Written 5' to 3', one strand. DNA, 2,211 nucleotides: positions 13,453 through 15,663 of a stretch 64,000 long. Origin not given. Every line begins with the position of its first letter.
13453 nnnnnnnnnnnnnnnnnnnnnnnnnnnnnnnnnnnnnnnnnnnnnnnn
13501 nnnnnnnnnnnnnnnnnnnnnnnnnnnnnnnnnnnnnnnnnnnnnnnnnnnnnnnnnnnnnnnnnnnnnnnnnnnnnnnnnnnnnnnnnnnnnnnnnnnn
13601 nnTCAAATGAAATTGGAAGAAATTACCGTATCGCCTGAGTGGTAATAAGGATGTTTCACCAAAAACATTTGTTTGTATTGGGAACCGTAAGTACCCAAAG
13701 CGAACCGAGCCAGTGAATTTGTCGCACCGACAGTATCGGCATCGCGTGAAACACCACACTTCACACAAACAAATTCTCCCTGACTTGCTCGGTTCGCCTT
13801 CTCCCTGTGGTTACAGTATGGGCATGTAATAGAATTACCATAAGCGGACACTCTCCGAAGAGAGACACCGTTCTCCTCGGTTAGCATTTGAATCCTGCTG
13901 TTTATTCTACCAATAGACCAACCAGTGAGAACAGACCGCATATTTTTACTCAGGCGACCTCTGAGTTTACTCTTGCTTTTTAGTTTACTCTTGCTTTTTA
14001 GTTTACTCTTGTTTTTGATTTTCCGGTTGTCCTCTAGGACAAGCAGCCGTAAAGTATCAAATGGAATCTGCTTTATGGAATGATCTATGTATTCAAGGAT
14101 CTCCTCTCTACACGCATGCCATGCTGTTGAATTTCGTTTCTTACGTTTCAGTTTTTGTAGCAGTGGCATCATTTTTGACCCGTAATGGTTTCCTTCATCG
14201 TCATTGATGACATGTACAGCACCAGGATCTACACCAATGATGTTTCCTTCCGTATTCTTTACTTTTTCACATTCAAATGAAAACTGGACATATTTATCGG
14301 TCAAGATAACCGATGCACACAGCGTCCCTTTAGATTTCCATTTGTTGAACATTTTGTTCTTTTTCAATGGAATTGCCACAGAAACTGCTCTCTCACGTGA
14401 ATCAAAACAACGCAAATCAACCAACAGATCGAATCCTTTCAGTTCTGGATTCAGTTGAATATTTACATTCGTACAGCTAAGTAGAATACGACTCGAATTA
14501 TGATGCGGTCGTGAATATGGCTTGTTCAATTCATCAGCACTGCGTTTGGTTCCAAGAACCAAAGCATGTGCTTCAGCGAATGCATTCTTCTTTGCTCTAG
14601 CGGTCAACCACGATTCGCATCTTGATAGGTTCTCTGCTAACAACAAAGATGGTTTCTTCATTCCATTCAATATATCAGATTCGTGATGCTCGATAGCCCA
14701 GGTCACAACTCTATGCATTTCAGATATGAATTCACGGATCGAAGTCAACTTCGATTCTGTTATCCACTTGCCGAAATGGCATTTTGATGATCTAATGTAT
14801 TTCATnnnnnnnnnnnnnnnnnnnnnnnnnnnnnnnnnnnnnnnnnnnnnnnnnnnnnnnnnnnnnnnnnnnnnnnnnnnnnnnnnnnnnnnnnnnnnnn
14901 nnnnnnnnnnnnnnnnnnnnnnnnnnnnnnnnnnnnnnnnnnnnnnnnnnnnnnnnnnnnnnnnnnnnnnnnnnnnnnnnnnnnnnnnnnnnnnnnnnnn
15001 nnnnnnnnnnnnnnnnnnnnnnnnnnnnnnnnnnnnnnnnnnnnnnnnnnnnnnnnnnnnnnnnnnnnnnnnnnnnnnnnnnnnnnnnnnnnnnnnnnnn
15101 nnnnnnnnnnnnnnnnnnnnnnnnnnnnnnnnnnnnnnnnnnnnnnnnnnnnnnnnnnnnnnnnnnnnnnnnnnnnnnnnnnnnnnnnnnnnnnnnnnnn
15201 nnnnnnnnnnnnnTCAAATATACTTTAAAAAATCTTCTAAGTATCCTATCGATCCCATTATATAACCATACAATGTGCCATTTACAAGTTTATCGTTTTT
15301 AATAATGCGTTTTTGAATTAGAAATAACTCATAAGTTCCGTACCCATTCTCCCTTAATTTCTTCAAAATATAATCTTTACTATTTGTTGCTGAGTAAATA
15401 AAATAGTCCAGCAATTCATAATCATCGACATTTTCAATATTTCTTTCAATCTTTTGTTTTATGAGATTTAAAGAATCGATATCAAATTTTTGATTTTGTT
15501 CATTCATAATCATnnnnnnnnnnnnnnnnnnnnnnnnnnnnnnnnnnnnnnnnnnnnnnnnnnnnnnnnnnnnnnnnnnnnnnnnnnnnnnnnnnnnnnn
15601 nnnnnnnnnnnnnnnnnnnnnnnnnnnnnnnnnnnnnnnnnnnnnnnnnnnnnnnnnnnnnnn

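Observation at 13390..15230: Intact TnpB (RuvC triad preserved) embedded in the late structural region and fused to a truncated SPFH gene, bounded by 38-bp direct repeats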

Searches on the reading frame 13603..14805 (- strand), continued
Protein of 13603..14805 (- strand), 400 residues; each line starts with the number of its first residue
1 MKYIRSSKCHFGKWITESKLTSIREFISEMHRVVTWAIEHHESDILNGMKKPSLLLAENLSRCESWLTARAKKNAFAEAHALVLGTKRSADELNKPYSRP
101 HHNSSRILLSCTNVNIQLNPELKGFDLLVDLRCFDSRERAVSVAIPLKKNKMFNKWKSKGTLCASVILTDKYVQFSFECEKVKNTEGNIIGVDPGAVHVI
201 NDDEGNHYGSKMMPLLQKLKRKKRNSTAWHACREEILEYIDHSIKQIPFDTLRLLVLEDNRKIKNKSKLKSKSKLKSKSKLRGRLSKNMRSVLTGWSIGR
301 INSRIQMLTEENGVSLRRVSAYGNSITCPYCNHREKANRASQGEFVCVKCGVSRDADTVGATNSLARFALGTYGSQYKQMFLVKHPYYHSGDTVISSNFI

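Call 75: find_encoding_contigs(protein=P0007, flank=10000, max_places=2)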
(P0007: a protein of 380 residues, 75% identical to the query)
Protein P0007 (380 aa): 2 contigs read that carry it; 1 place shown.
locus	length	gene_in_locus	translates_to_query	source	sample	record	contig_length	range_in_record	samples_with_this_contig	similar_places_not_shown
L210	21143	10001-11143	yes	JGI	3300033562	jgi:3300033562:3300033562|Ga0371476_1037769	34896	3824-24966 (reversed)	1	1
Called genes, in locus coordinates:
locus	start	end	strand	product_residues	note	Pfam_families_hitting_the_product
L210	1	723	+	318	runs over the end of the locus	-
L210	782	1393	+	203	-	-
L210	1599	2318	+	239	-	PF01464:SLT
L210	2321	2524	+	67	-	-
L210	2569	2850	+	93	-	-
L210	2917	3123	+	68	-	-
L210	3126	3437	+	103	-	-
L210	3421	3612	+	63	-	-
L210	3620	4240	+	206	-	-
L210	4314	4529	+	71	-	-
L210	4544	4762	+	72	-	-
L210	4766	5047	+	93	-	-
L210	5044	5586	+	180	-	PF18143:HAD_SAK_2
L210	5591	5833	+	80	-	-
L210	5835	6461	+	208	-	PF24240:DUF7448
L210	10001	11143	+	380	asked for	PF07282:Cas12f1-like_TNB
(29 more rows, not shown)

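Call 84: predict_structure(alignment_id=A2)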
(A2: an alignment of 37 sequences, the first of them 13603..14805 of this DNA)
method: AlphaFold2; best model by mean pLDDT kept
length: 400 residues; sequences in the alignment: 37
mean_pLDDT: 87.5   pTM: 0.75
mean pLDDT of the five models: 87.5, 87.3, 87.0, 86.7, 86.0
residues with pLDDT >= 90: 278; 70-90: 77; 50-70: 17; < 50: 28
segments of 3 or more residues with pLDDT < 50: 264-283, 393-400
pLDDT, mean of each block of 10 residues (from residue 1): 94 91 96 98 97 96 95 96 95 91 95 93 94 87 93 95 95 97 94 82 92 89 92 93 95 92 49 40 54 77 94 92 86 88 88 90 93 91 88 43
secondary structure, 60 per line:
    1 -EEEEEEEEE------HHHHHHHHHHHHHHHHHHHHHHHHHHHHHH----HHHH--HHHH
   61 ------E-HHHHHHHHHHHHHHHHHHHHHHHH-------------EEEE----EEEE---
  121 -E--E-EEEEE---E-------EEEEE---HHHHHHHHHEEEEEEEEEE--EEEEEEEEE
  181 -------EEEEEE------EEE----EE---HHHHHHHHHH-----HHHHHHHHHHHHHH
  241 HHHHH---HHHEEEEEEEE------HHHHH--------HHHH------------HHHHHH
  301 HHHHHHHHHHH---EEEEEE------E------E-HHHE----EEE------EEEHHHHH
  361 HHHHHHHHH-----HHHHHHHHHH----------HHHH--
elements in order: E2-10 H17-46 H51-54 H57-60 H69-92 E106-109 E114-117 E127-131 E143-147 H151-159 E160-169 E172-180 E188-193 E200-202 H212-221 H227-245 E252-259 H266-270 H279-282 H295-311 E315-320 E344-346 E353-355 H356-369 H375-384 H395-398

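Call 86: fold_search(model_id=the predicted structure, library=pdb)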
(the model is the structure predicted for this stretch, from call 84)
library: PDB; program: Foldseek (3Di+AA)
matches with E <= 10: 481; with E <= 0.001: 63
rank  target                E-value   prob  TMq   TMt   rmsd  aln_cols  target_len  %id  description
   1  8j12_A                1.5e-15  1.00  0.61  0.58   8.0       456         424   13  Cryo-EM structure of the AsCas12f-sgRNA-target DNA ternary complex (released 2023-09-27)
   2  9nzs_A                4.7e-14  1.00  0.54  0.53   7.6       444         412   14  Cryo-EM structure of OsCas12f-gRNA-DNA ternary complex. State III (released 2026-04-08)
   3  8j1j_A                1.3e-13  1.00  0.56  0.54   8.5       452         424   12  Cryo-EM structure of the AsCas12f-YHAM-sgRNAS3-5v7-target DNA (released 2023-09-27)
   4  9nzq_A                2.7e-13  1.00  0.56  0.53   8.1       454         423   13  Cryo-EM structure of OsCas12f-gRNA-DNA ternary complex. State II (released 2026-04-08)
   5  8j3r_A                4.2e-13  1.00  0.59  0.57   7.2       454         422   12  Cryo-EM structure of the AsCas12f-HKRA-sgRNAS3-5v7-target DNA (released 2023-09-27)
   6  8iaz_A                5.6e-13  1.00  0.49  0.51   9.1       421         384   15  Cryo-EM structure of the ISFba1 TnpB-reRNA-dsDNA complex (released 2024-04-17)
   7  8dzj_A                7.5e-13  1.00  0.57  0.55   8.0       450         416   12  Cryo-EM structure of Acidibacillus sulfuroxidans Cas12f in complex with sgRNA and target DNA (released 2023-07-12)
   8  7wju_A                7.9e-13  1.00  0.60  0.59   6.6       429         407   13  Cryo-EM structure of the AsCas12f1-sgRNAv1-dsDNA ternary complex (released 2023-01-18)
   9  8j12_B                3.5e-12  1.00  0.35  0.36  18.9       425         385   12  Cryo-EM structure of the AsCas12f-sgRNA-target DNA ternary complex (released 2023-09-27)
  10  8j3r_B                5.3e-12  1.00  0.37  0.38  17.7       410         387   13  Cryo-EM structure of the AsCas12f-HKRA-sgRNAS3-5v7-target DNA (released 2023-09-27)
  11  8hr5_A                9.9e-12  1.00  0.46  0.41  10.1       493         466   13  Cryo-EM structure of the CnCas12f1-sgRNA-DNA complex (released 2023-09-06)
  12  8h1j_A                2.1e-11  1.00  0.48  0.52   8.2       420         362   14  Cryo-EM structure of the TnpB-omegaRNA-target DNA ternary complex (released 2023-04-12)
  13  8j1j_B                2.3e-11  1.00  0.35  0.35  19.0       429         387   12  Cryo-EM structure of the AsCas12f-YHAM-sgRNAS3-5v7-target DNA (released 2023-09-27)
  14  9i8y_A                5.3e-11  1.00  0.55  0.54   8.6       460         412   11  SpCas12Cas12f1 in complex with sgRNA and cognate DNA (released 2025-07-23)
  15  9n9c_A                2.3e-10  1.00  0.47  0.53   7.3       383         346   12  Cryo-EM structure of the dCas12f-gRNA complex (released 2025-12-24)
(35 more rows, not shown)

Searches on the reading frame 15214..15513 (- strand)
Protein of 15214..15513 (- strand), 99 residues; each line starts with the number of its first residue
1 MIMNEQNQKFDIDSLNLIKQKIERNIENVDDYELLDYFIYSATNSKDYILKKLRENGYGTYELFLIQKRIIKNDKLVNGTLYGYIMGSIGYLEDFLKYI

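Call 3: search_protein_families(library=pfam, proteins=[window:15214-15513:-], max_evalue=0.01)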
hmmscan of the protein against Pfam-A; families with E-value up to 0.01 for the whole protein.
window:15214-15513:- (99 aa): 0 families

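Call 42: find_encoding_contigs(protein=window:15214-15513:-, flank=6000, max_places=6)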
Protein window:15214-15513:- (99 aa): 10 contigs read that carry it; 6 places shown.
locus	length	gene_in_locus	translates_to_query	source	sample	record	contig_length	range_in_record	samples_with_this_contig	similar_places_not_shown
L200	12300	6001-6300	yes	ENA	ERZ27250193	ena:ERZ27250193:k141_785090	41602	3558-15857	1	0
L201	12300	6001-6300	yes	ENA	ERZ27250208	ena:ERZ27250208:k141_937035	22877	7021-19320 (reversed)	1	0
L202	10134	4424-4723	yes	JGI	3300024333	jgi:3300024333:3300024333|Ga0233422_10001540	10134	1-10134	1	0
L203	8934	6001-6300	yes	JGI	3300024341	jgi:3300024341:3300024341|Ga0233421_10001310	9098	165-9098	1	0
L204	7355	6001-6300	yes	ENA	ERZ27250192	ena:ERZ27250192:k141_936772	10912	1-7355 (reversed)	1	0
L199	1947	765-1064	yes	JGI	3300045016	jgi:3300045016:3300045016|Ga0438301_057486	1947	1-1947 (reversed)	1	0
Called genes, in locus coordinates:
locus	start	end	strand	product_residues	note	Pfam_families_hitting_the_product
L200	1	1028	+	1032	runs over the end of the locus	-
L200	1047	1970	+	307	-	-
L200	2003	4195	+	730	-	-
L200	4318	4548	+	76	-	-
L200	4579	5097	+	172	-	-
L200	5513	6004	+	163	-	-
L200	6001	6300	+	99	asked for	-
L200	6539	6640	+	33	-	-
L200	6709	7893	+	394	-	-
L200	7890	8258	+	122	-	PF00186:DHFR_1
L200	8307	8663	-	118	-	-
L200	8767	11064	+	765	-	-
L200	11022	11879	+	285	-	-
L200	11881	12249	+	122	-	-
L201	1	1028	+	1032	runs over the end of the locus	-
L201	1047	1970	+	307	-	-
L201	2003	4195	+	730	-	-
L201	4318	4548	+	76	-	-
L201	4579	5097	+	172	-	-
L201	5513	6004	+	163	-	-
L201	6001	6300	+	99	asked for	-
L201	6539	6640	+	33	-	-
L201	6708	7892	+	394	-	-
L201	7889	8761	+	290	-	PF16542:PNKP_ligase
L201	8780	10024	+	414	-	PF22032:Hen1_N, PF05175:MTS (weak), PF13847:Methyltransf_31, PF08241:Methyltransf_11 (weak), PF08242:Methyltransf_12 (weak), PF13649:Methyltransf_25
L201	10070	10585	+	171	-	-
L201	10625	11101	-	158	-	-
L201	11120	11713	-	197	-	-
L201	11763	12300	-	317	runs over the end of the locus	-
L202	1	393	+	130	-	?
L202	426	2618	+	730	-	-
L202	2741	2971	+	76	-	-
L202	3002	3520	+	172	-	-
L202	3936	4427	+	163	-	-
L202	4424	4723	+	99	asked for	-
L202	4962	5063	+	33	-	-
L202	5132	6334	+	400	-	-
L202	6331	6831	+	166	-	PF01145:Band_7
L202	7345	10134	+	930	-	?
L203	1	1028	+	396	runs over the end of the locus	?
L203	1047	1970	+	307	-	-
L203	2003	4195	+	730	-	-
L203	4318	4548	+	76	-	-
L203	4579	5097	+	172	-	-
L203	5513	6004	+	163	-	-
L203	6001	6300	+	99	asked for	-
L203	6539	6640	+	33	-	-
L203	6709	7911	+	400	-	-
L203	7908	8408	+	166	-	PF01145:Band_7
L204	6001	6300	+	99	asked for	-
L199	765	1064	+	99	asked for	-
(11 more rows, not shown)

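Call 62: search_protein_families(library=phrogs, proteins=[window:15214-15513:-], max_evalue=0.001)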
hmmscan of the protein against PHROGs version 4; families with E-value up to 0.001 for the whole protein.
window:15214-15513:- (99 aa): 0 families

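Call 78: find_related_loci(query=window:15214-15513:-, collection=viral_contigs, flank=3000)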
Query window:15214-15513:- (99 aa) in viral_contigs; peptide patterns used: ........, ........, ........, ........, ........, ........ (x = any residue, [..] = any of these).
50 stretches matched a pattern, but none encodes a relative of the query by tblastn (E <= 1e-3).
